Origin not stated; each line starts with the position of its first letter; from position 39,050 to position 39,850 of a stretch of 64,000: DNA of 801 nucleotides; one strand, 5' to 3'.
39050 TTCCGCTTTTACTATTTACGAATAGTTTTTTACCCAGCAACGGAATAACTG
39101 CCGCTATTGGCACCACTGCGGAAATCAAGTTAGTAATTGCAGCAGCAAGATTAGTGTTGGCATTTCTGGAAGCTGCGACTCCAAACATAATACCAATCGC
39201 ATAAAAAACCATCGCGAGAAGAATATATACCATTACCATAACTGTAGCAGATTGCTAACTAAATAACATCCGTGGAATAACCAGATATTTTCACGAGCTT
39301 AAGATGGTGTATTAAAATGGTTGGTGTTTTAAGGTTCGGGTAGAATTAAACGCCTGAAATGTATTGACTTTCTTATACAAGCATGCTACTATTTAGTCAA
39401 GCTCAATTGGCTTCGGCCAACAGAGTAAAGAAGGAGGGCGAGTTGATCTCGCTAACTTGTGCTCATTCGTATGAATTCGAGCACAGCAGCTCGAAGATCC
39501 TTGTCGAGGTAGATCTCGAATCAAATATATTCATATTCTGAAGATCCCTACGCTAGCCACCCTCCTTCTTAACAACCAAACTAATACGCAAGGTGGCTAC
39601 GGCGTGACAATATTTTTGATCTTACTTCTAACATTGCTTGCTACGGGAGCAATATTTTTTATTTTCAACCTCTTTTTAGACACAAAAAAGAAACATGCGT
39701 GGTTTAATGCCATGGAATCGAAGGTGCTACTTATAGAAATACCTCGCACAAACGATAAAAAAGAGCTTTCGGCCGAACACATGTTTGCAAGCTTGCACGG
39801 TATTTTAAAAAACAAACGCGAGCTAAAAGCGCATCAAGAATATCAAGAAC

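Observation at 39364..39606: Strong promoter, UUCG hairpin, 32-codon sORF and a three-way SD/anti-SD switch in front of the T4CP-like ATPase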

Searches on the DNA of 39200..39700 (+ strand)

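Call 6: search_rna_families(source=window, start=39200, end=39700, threshold=evalue, max_evalue=10, show_alignments=3)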
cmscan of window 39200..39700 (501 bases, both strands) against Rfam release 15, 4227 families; matches with E-value up to 10: 0.
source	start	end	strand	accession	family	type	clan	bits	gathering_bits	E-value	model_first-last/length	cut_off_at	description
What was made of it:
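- On Hammerhead / K-turn (considered because of CUGANGA): There are no Rfam hammerhead hits (call 6).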

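Call 53: build_rna_model(alignment_id=A4, structure=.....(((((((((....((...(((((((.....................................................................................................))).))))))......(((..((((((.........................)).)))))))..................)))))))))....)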
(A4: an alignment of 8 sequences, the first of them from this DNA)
Model R1 built from alignment A4 (8 sequences, 224 columns); structure: as given.
model positions 146; base pairs 27; branch points 1; effective number of sequences 3.23; information 0.59 bits per position. Calibrated on 0.2 Mb of random sequence (short: E-values are rough).
structure used (alignment columns):
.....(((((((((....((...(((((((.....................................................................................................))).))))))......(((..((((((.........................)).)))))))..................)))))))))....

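Call 54: search_with_rna_model(model_id=R1, sources=[window, L001, L002, L003, L004, L005, L006, L007, L008, L009, L010, L011, L012, L013, L014, L015, L016, L017, L018, L019, L020, L021, L022, L023, L024, L025, L026, L027, L028, L029, L030, L031, L032, L033, L034, L035, L036, L037, L038, L039, L040, L041, L042, L043, L044, L045, L046, L047, L048, L049, L050, L051, L052, L053, L054, L055, L056, L057, L058, L059, L060, L061, L062, L063, L064, L065, L066, L067, L068, L069, L070, L071, L072, L073, L074, L075, L076, L077, L078, L079, L080, L081, L082, L083, L084, L085, L086, L087, L088, L089, L090, L091, L175, L176, L177], max_evalue=1)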
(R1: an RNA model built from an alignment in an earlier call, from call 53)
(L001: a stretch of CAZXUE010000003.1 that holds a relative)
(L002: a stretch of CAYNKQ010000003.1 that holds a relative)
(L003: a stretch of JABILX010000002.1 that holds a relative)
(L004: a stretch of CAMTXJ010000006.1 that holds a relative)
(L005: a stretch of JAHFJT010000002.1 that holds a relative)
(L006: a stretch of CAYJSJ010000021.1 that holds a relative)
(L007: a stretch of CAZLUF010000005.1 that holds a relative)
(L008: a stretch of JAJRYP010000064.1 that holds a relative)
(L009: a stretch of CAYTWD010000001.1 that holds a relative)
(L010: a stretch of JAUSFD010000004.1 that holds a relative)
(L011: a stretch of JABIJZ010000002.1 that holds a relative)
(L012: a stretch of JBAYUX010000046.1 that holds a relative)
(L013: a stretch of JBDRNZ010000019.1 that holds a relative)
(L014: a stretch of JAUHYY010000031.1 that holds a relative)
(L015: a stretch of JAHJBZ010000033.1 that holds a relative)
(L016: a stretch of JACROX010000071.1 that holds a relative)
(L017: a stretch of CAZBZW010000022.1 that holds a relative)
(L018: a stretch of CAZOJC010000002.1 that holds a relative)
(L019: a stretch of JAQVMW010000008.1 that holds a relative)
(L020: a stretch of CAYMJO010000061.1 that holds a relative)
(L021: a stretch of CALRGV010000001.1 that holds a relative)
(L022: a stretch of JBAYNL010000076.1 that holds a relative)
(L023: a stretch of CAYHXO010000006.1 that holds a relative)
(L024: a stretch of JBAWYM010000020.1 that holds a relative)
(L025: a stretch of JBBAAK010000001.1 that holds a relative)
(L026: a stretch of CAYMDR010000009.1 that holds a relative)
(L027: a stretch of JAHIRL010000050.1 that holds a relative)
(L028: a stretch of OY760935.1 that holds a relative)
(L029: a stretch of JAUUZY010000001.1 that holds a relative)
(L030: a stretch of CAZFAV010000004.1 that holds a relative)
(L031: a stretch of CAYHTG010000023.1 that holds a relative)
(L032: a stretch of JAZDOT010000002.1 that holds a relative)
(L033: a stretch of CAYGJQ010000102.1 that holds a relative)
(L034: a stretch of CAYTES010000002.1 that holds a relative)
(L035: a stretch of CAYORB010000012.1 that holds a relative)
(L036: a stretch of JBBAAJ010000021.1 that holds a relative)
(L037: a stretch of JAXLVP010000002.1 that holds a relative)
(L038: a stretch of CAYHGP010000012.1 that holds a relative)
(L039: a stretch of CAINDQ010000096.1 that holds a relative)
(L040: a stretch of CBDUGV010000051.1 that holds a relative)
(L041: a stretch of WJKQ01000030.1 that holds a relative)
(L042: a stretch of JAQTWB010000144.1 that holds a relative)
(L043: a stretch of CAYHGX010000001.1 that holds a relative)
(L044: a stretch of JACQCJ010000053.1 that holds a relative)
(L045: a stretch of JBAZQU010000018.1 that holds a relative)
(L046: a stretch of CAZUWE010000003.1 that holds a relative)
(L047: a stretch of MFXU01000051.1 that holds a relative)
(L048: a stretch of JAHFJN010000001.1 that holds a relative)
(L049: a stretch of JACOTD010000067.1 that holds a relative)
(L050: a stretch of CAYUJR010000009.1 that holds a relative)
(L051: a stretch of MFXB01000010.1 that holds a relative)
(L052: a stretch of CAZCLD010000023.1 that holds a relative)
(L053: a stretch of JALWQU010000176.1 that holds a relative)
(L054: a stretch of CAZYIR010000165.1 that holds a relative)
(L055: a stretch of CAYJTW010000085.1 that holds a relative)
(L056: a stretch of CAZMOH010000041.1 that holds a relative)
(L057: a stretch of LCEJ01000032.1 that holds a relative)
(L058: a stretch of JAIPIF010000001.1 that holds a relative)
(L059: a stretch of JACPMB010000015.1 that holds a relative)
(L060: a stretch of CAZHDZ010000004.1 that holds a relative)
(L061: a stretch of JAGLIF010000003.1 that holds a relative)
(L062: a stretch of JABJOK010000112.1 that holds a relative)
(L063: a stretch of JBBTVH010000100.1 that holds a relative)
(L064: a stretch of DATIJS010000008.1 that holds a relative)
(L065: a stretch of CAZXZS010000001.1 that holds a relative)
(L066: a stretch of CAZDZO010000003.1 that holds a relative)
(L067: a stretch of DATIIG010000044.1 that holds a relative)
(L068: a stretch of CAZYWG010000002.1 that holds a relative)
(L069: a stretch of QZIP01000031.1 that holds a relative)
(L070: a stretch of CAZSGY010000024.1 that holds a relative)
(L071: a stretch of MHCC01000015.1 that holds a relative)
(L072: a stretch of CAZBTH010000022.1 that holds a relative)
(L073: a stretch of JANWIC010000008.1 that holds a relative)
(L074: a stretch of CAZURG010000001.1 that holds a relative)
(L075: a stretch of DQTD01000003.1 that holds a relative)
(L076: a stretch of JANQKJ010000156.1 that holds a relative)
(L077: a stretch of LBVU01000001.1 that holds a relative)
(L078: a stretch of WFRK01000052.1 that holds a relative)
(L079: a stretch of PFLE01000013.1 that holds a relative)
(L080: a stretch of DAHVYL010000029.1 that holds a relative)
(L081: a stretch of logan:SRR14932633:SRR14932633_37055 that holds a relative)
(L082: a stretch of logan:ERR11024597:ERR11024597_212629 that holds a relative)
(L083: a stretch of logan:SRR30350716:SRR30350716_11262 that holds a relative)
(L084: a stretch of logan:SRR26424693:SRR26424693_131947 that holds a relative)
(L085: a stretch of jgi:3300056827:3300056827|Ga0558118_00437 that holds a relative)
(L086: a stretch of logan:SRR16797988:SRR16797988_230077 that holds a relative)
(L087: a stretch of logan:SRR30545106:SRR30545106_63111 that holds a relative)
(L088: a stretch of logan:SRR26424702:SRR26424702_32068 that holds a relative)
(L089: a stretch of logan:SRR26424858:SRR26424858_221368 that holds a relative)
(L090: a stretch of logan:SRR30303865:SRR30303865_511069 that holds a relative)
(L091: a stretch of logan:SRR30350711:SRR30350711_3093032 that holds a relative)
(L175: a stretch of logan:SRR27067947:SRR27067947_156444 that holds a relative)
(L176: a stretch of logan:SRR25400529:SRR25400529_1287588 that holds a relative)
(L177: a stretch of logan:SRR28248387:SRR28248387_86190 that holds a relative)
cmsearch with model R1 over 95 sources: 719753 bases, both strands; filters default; matches with E-value up to 1: 14.
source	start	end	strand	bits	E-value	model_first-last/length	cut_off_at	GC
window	39425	39573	+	131.1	1e-31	1-146/146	no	0.45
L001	2822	2970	+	131.1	1e-31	1-146/146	no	0.45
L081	1810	1958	+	131.1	1e-31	1-146/146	no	0.45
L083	1814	1966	+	130.9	1.1e-31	1-146/146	no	0.46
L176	803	958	+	118.6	2e-28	1-146/146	no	0.51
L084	1727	1869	+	118.1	2.8e-28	1-146/146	no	0.42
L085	1727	1869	+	118.1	2.8e-28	1-146/146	no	0.42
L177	257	400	+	104.8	9.1e-25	1-146/146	no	0.47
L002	2784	2927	+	98.7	3.7e-23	1-146/146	no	0.41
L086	829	972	+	98.7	3.7e-23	1-146/146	no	0.41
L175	773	973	+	85.3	1.3e-19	1-146/146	no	0.44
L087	225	353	+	76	3.7e-17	1-146/146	no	0.43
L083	1814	1966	-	18.3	0.065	1-146/146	no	0.46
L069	3459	3600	-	14.4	0.67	1-146/146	no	0.34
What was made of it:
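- The covariance model finds the element only in front of T4CP genes (call 54). The covariance model scores the minus strand far lower: 18 vs 131 bits (call 54).
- Tried and rejected: It found only the known leaders (call 54).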

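Call 68: search_with_rna_model(model_id=R1, sources=[L178], max_evalue=10, show_alignments=1)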
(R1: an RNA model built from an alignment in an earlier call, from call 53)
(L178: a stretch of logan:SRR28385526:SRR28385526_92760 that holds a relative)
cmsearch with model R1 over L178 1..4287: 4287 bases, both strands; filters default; matches with E-value up to 10: 1.
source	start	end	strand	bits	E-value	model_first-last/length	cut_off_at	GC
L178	3990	4146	-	14.3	0.0045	1-146/146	no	0.43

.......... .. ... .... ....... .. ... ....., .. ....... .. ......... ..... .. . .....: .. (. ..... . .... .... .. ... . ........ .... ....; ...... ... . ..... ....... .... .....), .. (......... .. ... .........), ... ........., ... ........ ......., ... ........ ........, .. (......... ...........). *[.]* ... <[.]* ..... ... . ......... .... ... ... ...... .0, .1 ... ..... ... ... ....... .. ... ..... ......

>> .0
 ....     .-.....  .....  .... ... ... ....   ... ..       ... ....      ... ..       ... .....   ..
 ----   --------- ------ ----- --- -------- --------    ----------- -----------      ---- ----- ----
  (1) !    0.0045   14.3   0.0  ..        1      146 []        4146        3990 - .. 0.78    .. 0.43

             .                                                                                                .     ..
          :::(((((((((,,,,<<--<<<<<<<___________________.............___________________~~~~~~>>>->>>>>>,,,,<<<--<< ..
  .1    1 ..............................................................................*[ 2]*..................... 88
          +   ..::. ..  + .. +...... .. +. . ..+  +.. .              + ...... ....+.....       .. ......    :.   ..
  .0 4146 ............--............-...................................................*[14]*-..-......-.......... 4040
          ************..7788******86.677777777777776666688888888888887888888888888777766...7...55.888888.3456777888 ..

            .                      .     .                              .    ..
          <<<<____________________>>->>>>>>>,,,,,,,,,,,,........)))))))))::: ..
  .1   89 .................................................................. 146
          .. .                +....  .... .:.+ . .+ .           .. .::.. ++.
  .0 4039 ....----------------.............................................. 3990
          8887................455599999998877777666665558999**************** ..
